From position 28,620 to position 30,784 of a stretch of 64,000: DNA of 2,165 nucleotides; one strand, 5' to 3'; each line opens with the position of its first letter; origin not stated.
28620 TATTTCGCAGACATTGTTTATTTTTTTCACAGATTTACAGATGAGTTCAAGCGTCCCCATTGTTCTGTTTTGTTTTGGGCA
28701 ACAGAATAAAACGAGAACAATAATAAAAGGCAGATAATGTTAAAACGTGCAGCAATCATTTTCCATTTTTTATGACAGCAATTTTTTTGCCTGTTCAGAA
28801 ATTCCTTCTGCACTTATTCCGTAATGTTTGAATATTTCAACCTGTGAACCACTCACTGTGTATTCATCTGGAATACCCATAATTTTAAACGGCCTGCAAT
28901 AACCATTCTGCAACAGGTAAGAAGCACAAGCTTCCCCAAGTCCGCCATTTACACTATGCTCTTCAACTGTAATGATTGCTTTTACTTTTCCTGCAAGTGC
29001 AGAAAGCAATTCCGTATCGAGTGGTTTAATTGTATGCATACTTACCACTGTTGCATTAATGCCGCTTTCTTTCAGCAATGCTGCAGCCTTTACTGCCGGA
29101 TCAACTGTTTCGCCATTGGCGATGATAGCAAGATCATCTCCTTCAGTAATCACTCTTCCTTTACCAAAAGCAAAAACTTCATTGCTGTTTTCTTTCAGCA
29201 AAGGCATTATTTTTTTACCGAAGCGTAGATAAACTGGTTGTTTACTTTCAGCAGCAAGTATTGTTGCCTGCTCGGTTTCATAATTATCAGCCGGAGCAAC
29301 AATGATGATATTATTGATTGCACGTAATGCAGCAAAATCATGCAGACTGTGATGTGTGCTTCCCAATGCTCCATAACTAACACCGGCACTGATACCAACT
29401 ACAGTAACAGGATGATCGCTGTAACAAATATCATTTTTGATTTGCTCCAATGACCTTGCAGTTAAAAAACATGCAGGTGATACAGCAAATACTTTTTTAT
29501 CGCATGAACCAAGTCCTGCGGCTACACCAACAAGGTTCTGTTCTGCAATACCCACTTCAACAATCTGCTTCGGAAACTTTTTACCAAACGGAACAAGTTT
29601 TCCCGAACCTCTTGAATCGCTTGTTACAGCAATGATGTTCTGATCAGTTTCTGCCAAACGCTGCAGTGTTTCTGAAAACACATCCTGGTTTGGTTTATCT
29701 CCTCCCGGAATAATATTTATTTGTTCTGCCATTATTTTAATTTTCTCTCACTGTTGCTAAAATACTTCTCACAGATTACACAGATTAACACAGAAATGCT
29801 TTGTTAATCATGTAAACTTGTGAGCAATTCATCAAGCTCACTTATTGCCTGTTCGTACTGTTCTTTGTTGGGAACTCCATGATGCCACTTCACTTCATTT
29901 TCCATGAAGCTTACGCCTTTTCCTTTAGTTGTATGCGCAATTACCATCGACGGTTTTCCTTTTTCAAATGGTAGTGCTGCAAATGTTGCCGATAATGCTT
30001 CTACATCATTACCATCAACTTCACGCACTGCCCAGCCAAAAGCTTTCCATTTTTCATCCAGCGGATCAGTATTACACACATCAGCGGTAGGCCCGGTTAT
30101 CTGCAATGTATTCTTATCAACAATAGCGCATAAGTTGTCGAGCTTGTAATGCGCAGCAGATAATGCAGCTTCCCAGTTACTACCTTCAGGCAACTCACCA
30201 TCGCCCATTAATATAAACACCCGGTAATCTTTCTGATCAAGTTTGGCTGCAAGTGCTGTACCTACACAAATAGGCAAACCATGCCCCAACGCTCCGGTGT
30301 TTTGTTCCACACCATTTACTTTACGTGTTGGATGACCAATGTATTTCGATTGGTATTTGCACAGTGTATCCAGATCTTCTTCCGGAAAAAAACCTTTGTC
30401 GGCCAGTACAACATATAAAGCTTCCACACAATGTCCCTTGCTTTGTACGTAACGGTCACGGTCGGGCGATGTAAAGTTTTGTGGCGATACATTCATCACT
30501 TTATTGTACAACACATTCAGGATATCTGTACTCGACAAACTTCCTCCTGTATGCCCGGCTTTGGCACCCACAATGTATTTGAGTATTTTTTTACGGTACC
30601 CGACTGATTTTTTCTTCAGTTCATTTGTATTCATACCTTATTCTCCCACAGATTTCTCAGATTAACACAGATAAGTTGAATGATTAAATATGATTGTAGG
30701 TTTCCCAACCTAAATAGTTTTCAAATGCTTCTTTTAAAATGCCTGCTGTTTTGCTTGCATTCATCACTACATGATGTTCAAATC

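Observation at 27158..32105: FGGY kinase + split transketolase + FucI/AraA-like isomerase operon: probable D-apiose (apulose-4-phosphate transketolase) pathway with a non-canonical isomerase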

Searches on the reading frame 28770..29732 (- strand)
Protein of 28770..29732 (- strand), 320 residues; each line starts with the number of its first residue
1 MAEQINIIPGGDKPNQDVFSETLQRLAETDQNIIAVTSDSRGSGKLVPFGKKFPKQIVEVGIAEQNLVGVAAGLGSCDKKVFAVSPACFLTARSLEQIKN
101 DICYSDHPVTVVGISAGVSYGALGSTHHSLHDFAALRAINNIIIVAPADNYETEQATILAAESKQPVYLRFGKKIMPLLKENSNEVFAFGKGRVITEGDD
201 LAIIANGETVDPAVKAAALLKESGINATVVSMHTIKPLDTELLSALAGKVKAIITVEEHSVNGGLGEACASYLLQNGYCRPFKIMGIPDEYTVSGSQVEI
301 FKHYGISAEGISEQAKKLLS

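Call 5: search_protein_families(library=pfam, proteins=[window:28770-29732:-])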
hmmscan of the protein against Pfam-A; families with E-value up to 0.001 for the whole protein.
window:28770-29732:- (320 aa): 4 families
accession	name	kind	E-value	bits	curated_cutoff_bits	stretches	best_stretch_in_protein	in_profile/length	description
PF02779.29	Transket_pyr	-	9.9e-32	110.4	27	1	17-175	7-171/174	Transketolase, pyrimidine binding domain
PF02780.25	Transketolase_C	-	3.9e-31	108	25.9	1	190-311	1-124/124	Transketolase, C-terminal domain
PF22613.1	Transketolase_C_1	-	3.1e-07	31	27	1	198-305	11-111/113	Transketolase-like TK C-terminal domain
PF17147.9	PFOR_II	-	0.00073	20.3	27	0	200-266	2-68/102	Pyruvate:ferredoxin oxidoreductase core domain II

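Call 6: search_protein_families(library=ncbifam, proteins=[window:28770-29732:-])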
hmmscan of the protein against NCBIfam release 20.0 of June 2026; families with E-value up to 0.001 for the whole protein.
window:28770-29732:- (320 aa): 14 families
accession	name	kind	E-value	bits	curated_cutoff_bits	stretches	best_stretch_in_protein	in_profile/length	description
NF004559.0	PRK05899.2-5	equivalog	4.7e-63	213.4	488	1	6-319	311-624/627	transketolase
TIGR00204.1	dxs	equivalog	9.7e-61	206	465.95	1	16-319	313-615/616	1-deoxy-D-xylulose-5-phosphate synthase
NF003933.0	PRK05444.2-2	equivalog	1.9e-47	162.1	395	1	20-318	300-604/606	1-deoxy-D-xylulose-5-phosphate synthase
NF004556.0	PRK05899.2-2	equivalog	1.9e-41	142.1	575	1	15-319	324-638/639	transketolase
NF008968.0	PRK12315.1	subfamily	4.1e-39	134.3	510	1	13-318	279-580/582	1-deoxy-D-xylulose-5-phosphate synthase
TIGR00232.1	tktlase_bact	equivalog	1.3e-18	66.8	682.25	1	56-319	397-653/654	transketolase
NF006667.0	PRK09212.1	subfamily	1.7e-14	53.5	321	1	55-277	51-280/327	pyruvate dehydrogenase complex E1 component subunit beta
NF008854.0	PRK11892.1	equivalog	2.1e-14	53.1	454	1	181-278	323-420/464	pyruvate dehydrogenase complex E1 component subunit beta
NF004558.0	PRK05899.2-4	equivalog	6.8e-12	44.6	788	1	119-318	454-649/651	transketolase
NF007201.0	PRK09622.1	equivalog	4.8e-07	29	590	1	197-267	266-336/405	2-oxoacid:ferredoxin oxidoreductase subunit alpha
NF006412.0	PRK08659.1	equivalog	2.7e-05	23.5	411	1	173-257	251-333/378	2-oxoacid:acceptor oxidoreductase subunit alpha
NF041170.1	Oxoac_fdxalpha_Archa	equivalog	4.3e-05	22.1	800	1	196-259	516-581/636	2-oxoacid:ferredoxin oxidoreductase subunit alpha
TIGR03710.1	OAFO_sf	subfamily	0.00025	19.7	482.75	1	197-258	462-522/561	2-oxoacid:acceptor oxidoreductase subunit alpha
NF045791.1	OxalOxredalpha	equivalog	0.0009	18.4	500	0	194-269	257-331/395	oxalate oxidoreductase subunit alpha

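Call 63: search_solved_structures(query=window:28770-29732:-, max_evalue=1e-30, show_alignments=2)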
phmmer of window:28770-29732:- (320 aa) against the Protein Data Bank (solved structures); distinct sequences matched with E-value up to 1e-30: 10.
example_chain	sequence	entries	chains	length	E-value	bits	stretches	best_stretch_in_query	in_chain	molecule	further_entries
6yaj_AAA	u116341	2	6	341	1e-53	185.8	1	15-318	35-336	C-terminal chain of split transketolase from Carboxydothermus hydrogenoformans | C-terminal component of the split chain transketolase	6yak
8a8y_A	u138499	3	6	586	1.8e-36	129.2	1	11-315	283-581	1-deoxy-D-xylulose-5-phosphate synthase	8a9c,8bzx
6rjb_A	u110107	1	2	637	2.4e-36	128.7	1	15-318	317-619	Transketolase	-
6ha3_A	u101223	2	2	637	4.5e-36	127.8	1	15-318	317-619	Transketolase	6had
4kxu_A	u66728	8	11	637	4.5e-36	127.8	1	15-318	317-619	Transketolase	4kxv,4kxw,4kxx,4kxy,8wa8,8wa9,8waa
3ooy_A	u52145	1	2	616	5.6e-36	127.5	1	15-316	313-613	Transketolase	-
3mos_A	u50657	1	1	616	1e-35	126.6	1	15-313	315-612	Transketolase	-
2o1s_A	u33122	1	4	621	4.4e-34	121.3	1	11-317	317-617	1-deoxy-D-xylulose-5-phosphate synthase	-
7bzx_B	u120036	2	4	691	3.4e-33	118.4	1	18-315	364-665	1-deoxy-D-xylulose-5-phosphate synthase, chloroplastic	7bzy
8a29_A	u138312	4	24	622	9.6e-31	110.3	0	10-317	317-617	1-deoxy-D-xylulose-5-phosphate synthase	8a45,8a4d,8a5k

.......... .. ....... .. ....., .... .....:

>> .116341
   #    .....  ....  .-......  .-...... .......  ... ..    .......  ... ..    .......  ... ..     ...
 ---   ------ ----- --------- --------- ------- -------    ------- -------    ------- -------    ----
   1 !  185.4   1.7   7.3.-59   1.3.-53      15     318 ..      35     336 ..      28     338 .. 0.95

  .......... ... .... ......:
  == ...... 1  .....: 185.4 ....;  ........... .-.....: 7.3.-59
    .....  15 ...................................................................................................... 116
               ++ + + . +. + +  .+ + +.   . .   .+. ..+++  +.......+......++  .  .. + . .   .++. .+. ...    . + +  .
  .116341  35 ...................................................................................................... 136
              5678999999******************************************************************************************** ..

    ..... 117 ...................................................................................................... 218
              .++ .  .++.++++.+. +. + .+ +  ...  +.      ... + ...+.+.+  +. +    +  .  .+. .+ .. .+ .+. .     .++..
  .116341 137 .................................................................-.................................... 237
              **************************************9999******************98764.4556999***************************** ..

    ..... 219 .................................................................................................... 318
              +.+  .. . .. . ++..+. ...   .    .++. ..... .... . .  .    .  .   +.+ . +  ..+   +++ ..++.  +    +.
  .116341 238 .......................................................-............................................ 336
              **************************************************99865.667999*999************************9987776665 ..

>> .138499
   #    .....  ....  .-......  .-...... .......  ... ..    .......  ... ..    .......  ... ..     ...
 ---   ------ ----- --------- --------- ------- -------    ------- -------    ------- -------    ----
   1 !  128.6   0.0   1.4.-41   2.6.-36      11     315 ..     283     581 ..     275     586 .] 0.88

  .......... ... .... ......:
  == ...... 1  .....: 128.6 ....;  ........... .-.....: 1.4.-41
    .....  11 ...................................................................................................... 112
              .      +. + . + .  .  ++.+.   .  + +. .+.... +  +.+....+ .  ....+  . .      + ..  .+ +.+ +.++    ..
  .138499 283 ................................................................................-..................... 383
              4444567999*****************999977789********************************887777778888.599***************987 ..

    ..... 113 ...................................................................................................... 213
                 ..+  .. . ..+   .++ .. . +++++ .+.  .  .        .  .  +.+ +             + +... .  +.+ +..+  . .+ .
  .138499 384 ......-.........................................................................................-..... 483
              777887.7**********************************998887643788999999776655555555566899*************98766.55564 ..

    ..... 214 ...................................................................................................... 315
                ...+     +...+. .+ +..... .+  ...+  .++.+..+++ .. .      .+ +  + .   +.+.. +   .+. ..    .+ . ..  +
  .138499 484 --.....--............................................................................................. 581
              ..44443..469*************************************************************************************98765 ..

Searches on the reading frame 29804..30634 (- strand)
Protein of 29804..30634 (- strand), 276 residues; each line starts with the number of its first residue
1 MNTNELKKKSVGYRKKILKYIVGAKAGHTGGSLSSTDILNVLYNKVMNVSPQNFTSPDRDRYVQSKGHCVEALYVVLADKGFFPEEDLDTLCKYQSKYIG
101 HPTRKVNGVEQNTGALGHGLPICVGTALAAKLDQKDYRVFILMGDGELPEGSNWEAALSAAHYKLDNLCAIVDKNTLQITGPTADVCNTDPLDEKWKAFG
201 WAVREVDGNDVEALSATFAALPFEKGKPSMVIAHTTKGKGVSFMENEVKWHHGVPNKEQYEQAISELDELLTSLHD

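Call 5: search_protein_families(library=pfam, proteins=[window:29804-30634:-])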
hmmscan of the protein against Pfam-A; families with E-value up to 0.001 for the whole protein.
window:29804-30634:- (276 aa): 5 families
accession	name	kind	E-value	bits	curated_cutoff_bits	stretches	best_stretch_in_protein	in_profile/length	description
PF00456.26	Transketolase_N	-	1.3e-43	149.7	22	1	21-259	17-266/334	Transketolase, thiamine diphosphate binding domain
PF00676.26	E1_dh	-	5.7e-09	35.8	22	1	96-215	83-201/300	Dehydrogenase E1 component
PF09364.15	XFP_N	-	5.2e-05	22.7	23.7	1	100-220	126-246/364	XFP N-terminal domain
PF13292.11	DXP_synthase_N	-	5.8e-05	22.9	21.2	1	113-180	110-176/274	1-deoxy-D-xylulose-5-phosphate synthase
PF02775.26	TPP_enzyme_C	-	0.00034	20.9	21.9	1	107-182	23-90/151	Thiamine pyrophosphate enzyme, C-terminal TPP binding domain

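Call 6: search_protein_families(library=ncbifam, proteins=[window:29804-30634:-])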
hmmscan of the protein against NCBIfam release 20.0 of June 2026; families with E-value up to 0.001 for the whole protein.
window:29804-30634:- (276 aa): 13 families
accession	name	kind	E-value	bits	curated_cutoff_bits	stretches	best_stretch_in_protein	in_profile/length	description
NF004559.0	PRK05899.2-5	equivalog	7.4e-82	275.5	488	1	2-269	14-281/627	transketolase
NF004556.0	PRK05899.2-2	equivalog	2.2e-72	244.3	575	1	3-267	14-276/639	transketolase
TIGR00232.1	tktlase_bact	equivalog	1.2e-47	162.6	682.25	1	18-264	12-270/654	transketolase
NF004558.0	PRK05899.2-4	equivalog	2e-38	132.3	788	1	14-265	11-268/651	transketolase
TIGR03181.1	PDH_E1_alph_x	equivalog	1e-11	44.4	411.35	1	115-218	123-225/341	pyruvate dehydrogenase (acetyl-transferring) E1 component subunit alpha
TIGR03182.1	PDH_E1_alph_y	equivalog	5.8e-11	41.9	393.85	1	114-248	110-246/315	pyruvate dehydrogenase (acetyl-transferring) E1 component subunit alpha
TIGR00204.1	dxs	equivalog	2.9e-09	36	465.95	1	2-181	14-177/616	1-deoxy-D-xylulose-5-phosphate synthase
TIGR00759.1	aceE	equivalog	7.2e-09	34.2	859.9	1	132-203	214-286/885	pyruvate dehydrogenase (acetyl-transferring), homodimeric type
NF008968.0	PRK12315.1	subfamily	8.3e-09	34.2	510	1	120-259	120-268/582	1-deoxy-D-xylulose-5-phosphate synthase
NF003933.0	PRK05444.2-2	equivalog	8.4e-08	31.2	395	1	114-260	118-273/606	1-deoxy-D-xylulose-5-phosphate synthase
NF003616.0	PRK05261.1-1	subfamily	6e-07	28.1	777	1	81-211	105-238/788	phosphoketolase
TIGR03186.1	AKGDH_not_PDH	exception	9.5e-07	27.5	1408.3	1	134-212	216-296/889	alpha-ketoglutarate dehydrogenase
NF005485.1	PRK07092.1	equivalog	0.00095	18.1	493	0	112-174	394-450/523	benzoylformate decarboxylase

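Call 23: search_solved_structures(query=window:29804-30634:-, max_evalue=1e-20)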
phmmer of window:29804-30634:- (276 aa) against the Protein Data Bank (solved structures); distinct sequences matched with E-value up to 1e-20: 41.
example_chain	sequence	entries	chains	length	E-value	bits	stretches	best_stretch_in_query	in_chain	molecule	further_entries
6yak_AAA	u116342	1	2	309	1.1e-76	260.9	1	13-268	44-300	N-terminal component of the split chain transketolase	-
3ooy_A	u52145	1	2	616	1e-45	159.3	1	18-268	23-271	Transketolase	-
3mos_A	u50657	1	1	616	1e-45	159.3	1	18-268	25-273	Transketolase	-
4kxu_A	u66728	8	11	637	1.1e-45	159.1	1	18-268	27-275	Transketolase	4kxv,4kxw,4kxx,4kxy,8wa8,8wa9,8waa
6rjb_A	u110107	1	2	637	1.2e-45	159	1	18-268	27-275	Transketolase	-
6ha3_A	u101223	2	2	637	2.9e-45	157.8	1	18-268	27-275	Transketolase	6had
3l84_A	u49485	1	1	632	9.2e-32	113.5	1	21-259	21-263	Transketolase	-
3m34_A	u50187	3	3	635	9.3e-32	113.5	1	21-259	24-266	Transketolase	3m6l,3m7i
8r3o_A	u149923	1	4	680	5.3e-30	107.7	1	20-244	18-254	Transketolase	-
2e6k_A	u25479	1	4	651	1.8e-29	106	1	17-242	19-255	Transketolase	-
7wrr_A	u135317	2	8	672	2e-29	105.9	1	17-242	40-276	Transketolase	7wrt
5vrb_A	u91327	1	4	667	2.1e-29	105.8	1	23-255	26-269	Transketolase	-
8r3p_A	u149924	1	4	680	5.1e-29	104.5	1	19-255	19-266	Transketolase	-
1gpu_A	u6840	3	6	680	4.8e-28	101.3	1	21-257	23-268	TRANSKETOLASE 1 | TRANSKETOLASE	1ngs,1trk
1tka_A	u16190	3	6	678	4.9e-28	101.3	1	21-257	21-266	TRANSKETOLASE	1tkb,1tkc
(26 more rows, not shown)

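Call 62: search_solved_structures(query=window:29804-30634:-, max_evalue=1e-40, show_alignments=2)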
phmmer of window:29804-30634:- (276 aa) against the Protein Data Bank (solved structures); distinct sequences matched with E-value up to 1e-40: 6.
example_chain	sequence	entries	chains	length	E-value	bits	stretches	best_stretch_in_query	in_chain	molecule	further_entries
6yak_AAA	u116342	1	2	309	1.1e-76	260.9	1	13-268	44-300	N-terminal component of the split chain transketolase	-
3ooy_A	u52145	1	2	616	1e-45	159.3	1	18-268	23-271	Transketolase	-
3mos_A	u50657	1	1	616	1e-45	159.3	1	18-268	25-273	Transketolase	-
4kxu_A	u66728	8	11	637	1.1e-45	159.1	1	18-268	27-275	Transketolase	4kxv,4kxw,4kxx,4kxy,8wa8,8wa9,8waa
6rjb_A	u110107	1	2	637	1.2e-45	159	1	18-268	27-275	Transketolase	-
6ha3_A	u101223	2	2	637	2.9e-45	157.8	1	18-268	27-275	Transketolase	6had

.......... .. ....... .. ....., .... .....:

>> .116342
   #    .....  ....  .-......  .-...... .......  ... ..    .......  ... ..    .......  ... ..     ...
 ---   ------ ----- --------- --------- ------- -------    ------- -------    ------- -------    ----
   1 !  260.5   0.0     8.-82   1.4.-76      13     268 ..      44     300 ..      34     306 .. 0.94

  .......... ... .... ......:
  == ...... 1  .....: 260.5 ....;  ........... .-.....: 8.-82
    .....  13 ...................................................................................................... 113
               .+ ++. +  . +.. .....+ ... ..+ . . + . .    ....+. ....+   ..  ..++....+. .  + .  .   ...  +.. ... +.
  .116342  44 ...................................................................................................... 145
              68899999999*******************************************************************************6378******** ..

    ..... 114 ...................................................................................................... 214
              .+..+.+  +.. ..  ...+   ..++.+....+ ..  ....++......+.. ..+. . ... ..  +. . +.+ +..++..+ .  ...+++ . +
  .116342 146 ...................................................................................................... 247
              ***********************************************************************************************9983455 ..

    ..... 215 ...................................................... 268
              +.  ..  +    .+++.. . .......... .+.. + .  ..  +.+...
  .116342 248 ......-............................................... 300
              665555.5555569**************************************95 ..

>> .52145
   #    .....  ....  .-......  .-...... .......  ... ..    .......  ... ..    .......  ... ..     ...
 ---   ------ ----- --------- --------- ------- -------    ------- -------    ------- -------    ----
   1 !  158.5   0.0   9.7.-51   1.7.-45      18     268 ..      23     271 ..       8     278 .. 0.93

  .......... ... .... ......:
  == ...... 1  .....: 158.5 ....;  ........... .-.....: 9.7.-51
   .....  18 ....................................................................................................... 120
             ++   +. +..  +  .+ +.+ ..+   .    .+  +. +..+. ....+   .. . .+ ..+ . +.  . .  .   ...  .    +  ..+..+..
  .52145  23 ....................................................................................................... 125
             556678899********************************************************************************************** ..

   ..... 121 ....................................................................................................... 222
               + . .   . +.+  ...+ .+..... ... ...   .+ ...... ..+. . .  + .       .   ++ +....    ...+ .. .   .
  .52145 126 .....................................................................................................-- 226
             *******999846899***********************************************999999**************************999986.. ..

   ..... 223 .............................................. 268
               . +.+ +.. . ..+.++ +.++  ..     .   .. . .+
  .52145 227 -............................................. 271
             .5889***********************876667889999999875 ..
